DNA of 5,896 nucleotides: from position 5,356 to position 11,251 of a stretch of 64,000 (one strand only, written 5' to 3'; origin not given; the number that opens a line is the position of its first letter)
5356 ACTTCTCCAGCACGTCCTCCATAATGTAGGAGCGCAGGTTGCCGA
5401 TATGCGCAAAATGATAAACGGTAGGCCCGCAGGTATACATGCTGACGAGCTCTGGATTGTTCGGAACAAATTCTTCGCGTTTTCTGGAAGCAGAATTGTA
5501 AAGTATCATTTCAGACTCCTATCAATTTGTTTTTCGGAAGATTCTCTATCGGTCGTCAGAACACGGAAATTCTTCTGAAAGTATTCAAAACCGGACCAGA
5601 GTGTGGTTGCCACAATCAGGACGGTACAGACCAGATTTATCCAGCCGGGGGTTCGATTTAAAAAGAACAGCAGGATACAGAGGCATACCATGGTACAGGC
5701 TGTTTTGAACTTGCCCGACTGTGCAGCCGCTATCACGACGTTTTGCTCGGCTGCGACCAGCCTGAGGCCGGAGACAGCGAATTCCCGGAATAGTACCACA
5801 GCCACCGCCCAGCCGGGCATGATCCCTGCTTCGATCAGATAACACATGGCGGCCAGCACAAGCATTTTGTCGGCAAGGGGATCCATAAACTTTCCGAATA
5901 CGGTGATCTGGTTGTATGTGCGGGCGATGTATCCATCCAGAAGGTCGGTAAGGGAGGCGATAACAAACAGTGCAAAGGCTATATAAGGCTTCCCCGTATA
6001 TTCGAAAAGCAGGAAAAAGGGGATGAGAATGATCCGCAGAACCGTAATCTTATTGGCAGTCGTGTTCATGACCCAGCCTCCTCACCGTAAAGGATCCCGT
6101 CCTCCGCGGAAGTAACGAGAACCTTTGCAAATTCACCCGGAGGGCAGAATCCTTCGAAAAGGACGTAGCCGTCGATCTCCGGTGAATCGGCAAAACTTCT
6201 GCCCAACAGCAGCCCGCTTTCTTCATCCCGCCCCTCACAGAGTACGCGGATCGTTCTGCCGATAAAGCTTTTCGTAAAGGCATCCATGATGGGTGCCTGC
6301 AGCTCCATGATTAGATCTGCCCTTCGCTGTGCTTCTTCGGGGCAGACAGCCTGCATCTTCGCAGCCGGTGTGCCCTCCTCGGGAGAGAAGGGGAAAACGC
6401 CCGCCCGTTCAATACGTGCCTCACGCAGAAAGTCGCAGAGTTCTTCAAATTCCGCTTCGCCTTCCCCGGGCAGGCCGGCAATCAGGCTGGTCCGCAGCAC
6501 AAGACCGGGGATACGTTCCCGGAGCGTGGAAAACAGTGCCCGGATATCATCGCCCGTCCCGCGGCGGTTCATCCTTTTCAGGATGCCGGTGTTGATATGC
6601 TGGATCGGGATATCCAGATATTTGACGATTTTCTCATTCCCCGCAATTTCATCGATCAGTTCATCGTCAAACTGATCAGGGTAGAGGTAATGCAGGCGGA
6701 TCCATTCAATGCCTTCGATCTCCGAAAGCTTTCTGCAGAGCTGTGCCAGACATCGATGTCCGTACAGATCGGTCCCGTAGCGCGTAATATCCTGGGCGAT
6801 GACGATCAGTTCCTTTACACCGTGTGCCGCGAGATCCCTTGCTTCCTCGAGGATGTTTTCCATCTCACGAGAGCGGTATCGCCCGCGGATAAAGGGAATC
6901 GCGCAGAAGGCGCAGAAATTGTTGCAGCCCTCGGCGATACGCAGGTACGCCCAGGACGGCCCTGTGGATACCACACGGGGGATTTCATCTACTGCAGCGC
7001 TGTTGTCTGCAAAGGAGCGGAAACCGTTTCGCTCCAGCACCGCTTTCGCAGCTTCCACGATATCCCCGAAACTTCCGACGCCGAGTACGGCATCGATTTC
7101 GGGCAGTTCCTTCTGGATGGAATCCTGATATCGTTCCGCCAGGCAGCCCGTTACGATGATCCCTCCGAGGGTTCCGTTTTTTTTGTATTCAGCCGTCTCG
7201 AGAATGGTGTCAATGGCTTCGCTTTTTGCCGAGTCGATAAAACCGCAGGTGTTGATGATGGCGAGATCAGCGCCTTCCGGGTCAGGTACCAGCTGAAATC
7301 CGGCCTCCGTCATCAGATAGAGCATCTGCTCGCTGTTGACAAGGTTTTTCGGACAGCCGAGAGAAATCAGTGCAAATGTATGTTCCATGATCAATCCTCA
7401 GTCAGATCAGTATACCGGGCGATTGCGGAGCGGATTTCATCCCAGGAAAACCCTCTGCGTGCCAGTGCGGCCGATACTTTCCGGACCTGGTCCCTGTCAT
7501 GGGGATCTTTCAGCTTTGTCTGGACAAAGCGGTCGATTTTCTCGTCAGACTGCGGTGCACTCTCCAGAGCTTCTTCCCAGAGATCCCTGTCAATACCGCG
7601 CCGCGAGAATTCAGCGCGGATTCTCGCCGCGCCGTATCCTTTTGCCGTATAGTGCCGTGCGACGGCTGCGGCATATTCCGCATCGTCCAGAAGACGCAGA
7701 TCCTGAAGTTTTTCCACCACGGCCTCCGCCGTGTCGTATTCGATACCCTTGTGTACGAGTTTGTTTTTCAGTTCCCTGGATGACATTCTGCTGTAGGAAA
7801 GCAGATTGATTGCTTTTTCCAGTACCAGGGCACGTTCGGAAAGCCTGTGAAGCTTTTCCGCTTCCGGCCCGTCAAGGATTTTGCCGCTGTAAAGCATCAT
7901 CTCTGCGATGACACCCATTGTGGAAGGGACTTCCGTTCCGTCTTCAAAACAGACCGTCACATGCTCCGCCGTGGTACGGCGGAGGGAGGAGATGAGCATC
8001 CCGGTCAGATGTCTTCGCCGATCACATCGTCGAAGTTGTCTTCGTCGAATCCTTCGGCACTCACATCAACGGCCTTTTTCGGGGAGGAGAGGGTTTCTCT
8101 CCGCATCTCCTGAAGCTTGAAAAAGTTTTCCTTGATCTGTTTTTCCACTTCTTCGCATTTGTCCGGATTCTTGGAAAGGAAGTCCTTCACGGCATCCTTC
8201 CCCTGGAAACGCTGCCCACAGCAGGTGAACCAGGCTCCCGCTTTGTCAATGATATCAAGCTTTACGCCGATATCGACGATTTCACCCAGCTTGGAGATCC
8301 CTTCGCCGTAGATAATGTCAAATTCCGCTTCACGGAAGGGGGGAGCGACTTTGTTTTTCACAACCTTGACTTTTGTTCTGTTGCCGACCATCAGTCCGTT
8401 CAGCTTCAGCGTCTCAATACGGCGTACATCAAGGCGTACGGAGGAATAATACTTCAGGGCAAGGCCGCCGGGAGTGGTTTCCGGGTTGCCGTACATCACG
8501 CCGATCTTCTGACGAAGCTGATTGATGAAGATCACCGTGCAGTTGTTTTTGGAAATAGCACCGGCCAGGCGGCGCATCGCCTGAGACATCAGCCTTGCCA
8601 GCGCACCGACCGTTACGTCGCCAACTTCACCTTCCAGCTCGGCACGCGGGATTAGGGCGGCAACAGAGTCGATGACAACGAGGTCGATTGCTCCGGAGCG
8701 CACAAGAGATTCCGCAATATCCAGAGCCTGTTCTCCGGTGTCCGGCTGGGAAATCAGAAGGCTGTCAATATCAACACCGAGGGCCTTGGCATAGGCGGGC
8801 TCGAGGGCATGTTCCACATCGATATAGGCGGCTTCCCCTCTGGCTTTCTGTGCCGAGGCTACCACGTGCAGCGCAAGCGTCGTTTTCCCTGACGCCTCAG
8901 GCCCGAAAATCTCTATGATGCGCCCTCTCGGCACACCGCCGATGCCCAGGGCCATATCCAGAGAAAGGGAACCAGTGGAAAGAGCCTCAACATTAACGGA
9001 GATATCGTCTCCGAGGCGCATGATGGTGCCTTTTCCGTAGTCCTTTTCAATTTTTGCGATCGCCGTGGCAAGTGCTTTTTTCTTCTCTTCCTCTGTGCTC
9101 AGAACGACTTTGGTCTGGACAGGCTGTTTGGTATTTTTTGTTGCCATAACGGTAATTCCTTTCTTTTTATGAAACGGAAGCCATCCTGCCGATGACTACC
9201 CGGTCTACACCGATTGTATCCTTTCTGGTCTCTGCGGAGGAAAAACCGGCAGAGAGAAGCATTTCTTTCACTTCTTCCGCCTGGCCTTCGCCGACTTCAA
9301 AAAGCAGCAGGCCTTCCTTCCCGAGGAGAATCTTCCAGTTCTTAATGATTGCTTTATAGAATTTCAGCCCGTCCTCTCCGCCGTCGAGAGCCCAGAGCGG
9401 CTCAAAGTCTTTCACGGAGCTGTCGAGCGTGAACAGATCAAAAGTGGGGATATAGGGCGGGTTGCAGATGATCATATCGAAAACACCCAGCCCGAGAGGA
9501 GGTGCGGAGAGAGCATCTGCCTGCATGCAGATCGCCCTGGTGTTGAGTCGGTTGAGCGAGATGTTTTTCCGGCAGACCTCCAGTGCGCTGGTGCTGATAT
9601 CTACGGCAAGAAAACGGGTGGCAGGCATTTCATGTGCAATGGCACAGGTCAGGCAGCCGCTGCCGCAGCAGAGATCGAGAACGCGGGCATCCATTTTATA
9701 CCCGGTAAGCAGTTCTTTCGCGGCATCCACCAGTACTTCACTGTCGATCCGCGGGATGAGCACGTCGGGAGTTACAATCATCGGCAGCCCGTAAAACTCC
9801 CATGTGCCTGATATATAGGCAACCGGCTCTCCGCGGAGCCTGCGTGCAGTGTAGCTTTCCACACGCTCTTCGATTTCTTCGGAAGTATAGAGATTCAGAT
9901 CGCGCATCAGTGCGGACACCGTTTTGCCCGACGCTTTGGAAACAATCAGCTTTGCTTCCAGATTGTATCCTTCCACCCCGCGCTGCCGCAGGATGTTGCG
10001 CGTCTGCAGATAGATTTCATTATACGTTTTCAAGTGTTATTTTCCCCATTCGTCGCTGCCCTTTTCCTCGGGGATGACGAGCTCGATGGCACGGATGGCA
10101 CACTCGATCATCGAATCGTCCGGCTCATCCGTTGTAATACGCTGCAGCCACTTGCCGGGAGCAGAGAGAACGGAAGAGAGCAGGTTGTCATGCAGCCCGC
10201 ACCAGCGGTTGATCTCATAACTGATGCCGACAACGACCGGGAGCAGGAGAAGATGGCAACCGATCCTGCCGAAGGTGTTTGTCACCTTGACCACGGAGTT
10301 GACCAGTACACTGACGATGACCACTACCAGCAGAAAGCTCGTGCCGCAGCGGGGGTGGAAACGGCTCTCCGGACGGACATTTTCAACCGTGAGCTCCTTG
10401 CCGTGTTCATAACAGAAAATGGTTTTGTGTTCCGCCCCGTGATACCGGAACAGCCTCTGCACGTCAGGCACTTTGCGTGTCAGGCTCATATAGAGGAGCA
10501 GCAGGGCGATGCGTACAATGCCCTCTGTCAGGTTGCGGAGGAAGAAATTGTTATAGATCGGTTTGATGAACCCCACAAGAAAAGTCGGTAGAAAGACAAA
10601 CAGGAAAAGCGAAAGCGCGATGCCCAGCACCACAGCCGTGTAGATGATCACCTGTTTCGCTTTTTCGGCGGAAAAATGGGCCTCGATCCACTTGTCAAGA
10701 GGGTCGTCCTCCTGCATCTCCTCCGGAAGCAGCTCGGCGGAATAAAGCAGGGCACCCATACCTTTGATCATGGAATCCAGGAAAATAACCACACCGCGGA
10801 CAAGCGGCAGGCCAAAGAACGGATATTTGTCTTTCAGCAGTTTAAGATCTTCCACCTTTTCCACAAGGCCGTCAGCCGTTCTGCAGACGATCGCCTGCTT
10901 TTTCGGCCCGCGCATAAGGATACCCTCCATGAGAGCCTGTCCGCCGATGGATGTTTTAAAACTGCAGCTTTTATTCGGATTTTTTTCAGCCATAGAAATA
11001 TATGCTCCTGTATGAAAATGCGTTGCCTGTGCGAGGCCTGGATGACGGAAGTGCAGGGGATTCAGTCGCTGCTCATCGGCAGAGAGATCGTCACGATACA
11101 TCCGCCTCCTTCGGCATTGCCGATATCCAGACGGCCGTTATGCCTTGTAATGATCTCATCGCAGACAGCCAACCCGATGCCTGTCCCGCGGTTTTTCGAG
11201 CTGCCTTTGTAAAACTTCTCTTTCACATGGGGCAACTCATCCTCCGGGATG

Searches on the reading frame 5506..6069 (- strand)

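Call 45: search_protein_families(library=pfam, max_evalue=0.00001, proteins=[window:5506-6069:-])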
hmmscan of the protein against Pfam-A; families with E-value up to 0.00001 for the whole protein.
window:5506-6069:- (187 aa): 1 family
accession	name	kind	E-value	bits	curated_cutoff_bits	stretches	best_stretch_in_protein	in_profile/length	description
PF01066.26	CDP-OH_P_transf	-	2.2e-42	145.5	22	1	3-151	2-145/152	CDP-alcohol phosphatidyltransferase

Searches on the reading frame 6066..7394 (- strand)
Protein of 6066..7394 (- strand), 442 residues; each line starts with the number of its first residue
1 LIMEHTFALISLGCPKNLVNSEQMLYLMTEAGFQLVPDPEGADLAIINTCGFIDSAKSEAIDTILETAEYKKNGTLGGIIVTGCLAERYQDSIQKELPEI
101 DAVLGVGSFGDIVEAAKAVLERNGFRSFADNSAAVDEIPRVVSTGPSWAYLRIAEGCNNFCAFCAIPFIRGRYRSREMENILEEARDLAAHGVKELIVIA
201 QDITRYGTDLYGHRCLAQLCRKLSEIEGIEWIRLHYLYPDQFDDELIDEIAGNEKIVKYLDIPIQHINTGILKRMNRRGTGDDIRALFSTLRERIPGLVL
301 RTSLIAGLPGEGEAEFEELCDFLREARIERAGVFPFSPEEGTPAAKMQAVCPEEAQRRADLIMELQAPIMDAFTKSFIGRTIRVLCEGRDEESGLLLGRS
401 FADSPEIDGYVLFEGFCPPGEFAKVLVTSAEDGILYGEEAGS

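Call 45: search_protein_families(library=pfam, max_evalue=0.00001, proteins=[window:6066-7394:-])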
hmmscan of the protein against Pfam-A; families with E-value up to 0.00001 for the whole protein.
window:6066-7394:- (442 aa): 3 families
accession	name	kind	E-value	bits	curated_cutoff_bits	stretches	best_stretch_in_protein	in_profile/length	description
PF00919.26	UPF0004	-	2.2e-25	89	27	1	7-105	2-98/98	Uncharacterized protein family UPF0004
PF04055.27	Radical_SAM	-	6.9e-24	85.3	29.5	1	153-323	3-166/166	Radical SAM superfamily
PF18693.7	TRAM_2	-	7.3e-14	52.1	27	1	378-438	1-61/63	TRAM domain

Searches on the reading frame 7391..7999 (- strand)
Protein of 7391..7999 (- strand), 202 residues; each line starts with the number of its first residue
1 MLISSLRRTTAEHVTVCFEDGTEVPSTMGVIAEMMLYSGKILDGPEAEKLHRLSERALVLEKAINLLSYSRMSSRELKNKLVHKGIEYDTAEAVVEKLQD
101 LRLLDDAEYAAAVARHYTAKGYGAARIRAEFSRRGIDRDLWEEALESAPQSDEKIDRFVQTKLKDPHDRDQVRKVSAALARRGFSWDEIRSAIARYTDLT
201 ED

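Call 45: search_protein_families(library=pfam, max_evalue=0.00001, proteins=[window:7391-7999:-])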
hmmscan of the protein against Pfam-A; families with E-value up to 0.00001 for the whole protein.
window:7391-7999:- (202 aa): 3 families
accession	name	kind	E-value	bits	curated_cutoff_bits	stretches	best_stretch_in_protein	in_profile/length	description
PF02631.22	RecX_HTH2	-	1.7e-15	57.4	26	1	105-145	1-42/42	RecX, second three-helix domain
PF21982.2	RecX_HTH1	-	1.1e-11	44.9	26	1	61-98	3-40/40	RecX, first three-helix domain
PF21981.2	RecX_HTH3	-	2e-08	34.7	26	1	165-193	20-48/48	RecX, third three-helix domain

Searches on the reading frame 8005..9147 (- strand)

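Call 45: search_protein_families(library=pfam, max_evalue=0.00001, proteins=[window:8005-9147:-])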
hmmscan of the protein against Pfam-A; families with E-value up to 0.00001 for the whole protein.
window:8005-9147:- (380 aa): 4 families
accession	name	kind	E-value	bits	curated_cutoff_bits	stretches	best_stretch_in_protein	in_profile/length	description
PF00154.27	RecA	-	4.4e-134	446.3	27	1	24-285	1-262/262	recA bacterial DNA recombination protein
PF21096.2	RecA_C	-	2.5e-17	63.2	27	1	288-341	1-55/57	RecA C-terminal domain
PF08423.17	Rad51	-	4.6e-10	39.6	22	1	54-243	6-211/244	Rad51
PF06745.19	ATPase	-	8.5e-10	38.8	26.6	1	57-246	2-194/231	KaiC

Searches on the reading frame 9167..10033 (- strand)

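Call 45: search_protein_families(library=pfam, max_evalue=0.00001, proteins=[window:9167-10033:-])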
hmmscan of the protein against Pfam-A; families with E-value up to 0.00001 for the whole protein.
window:9167-10033:- (288 aa): 9 families
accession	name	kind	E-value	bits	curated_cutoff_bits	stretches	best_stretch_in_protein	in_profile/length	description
PF05175.20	MTS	-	3.3e-15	56.6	23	1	114-194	31-108/170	Methyltransferase small domain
PF17827.6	PrmC_N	-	7.9e-12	46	23.4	1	7-76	2-71/71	PrmC N-terminal domain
PF13649.12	Methyltransf_25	-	2.2e-11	44.8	27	1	118-191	1-71/97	Methyltransferase domain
PF06325.19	PrmA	-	6.3e-10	39.5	22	1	113-191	160-233/296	Ribosomal protein L11 methyltransferase (PrmA)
PF13847.12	Methyltransf_31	-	1.8e-09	37.9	27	1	115-191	4-81/145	Methyltransferase domain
PF03602.21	Cons_hypoth95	-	1.1e-07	32.2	24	1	109-194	36-123/182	Conserved hypothetical protein 95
PF02475.24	TRM5-TYW2_MTfase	-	7.5e-07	29.7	28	1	113-191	35-111/164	TRM5/TYW2 methyltransferase domain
PF08241.18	Methyltransf_11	-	1.3e-06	29.4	21.2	1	119-191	1-67/95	Methyltransferase domain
PF08242.18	Methyltransf_12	-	2.9e-06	28.4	30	1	119-191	1-72/98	Methyltransferase domain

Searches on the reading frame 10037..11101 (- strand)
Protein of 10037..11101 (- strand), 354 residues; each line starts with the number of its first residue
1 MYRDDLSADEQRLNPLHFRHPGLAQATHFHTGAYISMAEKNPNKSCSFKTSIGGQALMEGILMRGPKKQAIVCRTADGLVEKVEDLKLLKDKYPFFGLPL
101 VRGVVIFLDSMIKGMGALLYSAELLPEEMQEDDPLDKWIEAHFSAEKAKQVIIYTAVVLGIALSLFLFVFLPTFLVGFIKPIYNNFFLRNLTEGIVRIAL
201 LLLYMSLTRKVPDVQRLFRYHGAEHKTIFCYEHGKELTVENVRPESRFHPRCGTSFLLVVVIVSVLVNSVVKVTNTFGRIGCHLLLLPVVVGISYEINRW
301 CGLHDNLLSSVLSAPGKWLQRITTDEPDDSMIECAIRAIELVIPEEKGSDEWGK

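Call 46: search_protein_families(library=pfam, max_evalue=0.00001, proteins=[window:10037-11101:-])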
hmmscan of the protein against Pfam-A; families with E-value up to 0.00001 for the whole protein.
window:10037-11101:- (354 aa): 1 family
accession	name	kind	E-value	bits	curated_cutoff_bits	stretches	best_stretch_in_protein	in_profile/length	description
PF07136.16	DUF1385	-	1.2e-86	290.2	22.1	1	98-344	1-226/227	Protein of unknown function (DUF1385)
